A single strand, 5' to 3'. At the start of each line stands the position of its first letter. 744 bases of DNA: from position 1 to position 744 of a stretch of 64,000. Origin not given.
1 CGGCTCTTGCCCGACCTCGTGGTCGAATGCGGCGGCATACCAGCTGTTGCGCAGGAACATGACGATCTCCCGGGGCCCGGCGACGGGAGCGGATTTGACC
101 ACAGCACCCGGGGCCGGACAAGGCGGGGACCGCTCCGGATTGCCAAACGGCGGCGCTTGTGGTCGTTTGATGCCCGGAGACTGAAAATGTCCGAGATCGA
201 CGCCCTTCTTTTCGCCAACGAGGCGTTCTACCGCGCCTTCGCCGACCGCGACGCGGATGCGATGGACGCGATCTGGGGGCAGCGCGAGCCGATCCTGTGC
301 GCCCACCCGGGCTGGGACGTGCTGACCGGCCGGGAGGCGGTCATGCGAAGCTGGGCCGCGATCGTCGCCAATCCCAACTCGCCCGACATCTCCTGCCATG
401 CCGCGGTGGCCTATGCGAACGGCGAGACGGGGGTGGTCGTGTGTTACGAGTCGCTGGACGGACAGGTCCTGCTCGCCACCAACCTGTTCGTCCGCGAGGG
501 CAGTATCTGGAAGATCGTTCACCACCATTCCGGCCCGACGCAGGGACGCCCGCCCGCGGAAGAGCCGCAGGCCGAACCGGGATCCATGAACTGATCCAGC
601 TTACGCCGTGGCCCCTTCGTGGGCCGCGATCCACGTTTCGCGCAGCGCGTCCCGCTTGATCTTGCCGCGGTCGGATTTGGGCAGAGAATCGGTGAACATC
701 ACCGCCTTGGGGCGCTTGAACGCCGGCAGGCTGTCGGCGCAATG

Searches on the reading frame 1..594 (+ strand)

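Call 45: search_protein_families(library=pfam, proteins=[window:1-594:+], max_evalue=0.00001)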
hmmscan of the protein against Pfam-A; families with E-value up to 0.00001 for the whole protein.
window:1-594:+ (197 aa): 2 families
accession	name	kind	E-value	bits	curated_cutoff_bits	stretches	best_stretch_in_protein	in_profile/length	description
PF13474.12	SnoaL_3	-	1.5e-22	80.6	22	1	72-177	4-116/121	SnoaL-like domain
PF14534.12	DUF4440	-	5.7e-06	27.2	25.2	1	74-172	6-107/107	Domain of unknown function (DUF4440)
